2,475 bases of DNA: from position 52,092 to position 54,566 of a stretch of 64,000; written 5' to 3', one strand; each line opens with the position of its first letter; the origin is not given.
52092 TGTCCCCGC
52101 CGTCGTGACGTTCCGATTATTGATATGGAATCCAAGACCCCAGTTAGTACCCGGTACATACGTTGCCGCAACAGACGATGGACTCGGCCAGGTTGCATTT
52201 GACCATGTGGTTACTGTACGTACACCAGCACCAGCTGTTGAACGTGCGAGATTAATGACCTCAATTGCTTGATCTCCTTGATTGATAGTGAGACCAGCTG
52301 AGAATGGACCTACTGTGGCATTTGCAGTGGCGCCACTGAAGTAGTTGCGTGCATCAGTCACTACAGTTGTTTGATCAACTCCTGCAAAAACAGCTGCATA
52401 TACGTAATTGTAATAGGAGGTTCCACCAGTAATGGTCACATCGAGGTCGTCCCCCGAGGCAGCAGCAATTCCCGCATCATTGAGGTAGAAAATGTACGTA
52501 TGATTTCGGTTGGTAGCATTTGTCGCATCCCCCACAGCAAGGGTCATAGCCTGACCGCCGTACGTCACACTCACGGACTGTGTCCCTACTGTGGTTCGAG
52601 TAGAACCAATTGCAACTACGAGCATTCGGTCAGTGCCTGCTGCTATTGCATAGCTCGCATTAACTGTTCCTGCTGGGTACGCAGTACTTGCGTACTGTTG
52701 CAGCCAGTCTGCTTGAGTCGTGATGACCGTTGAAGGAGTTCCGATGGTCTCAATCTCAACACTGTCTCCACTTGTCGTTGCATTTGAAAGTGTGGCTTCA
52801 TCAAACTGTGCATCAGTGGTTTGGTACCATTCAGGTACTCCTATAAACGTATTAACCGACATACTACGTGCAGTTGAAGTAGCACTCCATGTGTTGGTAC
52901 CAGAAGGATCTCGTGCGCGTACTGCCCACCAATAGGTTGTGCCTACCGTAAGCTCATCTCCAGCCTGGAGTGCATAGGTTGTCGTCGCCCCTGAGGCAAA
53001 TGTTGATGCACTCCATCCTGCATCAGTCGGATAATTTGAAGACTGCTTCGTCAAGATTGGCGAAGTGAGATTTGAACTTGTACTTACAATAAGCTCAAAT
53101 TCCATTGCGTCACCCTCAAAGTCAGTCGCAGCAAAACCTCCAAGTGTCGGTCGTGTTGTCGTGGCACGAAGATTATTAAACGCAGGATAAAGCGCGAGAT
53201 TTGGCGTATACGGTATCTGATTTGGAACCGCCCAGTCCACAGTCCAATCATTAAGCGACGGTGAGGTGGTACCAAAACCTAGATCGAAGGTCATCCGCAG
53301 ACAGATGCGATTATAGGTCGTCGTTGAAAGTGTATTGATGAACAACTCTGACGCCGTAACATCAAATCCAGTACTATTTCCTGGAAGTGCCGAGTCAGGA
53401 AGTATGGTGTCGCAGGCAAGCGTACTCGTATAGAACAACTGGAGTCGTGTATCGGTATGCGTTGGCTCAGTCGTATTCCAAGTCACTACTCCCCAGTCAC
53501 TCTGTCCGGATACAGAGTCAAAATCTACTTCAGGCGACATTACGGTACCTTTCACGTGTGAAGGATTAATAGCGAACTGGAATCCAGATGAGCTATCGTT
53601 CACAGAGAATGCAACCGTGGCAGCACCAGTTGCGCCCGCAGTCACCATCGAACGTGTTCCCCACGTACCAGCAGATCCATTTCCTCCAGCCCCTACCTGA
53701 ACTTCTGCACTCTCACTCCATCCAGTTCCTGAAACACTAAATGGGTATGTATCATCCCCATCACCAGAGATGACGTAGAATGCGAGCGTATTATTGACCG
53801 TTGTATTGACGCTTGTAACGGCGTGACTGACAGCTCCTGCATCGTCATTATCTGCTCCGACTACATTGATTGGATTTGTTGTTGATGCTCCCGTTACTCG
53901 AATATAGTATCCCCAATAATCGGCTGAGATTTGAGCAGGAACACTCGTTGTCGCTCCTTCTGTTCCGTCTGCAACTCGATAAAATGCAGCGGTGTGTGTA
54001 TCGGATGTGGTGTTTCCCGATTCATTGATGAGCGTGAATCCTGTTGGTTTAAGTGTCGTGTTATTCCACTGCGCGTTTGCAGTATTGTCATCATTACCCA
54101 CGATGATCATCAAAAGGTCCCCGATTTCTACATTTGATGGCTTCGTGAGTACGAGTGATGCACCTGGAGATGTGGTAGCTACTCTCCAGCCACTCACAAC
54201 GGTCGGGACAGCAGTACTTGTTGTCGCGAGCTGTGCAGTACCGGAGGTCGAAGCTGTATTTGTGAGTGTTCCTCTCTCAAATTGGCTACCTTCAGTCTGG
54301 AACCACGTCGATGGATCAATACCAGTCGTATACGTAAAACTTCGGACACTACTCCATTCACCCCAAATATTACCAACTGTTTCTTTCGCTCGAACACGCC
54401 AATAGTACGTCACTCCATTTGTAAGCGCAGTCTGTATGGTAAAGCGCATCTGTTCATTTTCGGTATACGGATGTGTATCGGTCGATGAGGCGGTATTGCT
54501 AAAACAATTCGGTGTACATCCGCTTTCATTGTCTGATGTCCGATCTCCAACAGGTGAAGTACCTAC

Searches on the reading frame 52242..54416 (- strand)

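Call 66: search_protein_families(library=pfam, proteins=[window:52242-54416:-], max_evalue=0.01)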
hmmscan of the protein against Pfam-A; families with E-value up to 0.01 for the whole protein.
window:52242-54416:- (725 aa): 1 family
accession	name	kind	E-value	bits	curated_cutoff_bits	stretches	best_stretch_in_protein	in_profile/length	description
PF25788.1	Ig_Rha78A_N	-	0.0074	17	27.4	0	465-515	48-98/105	Rha78A-like, N-terminal immunoglobulin domain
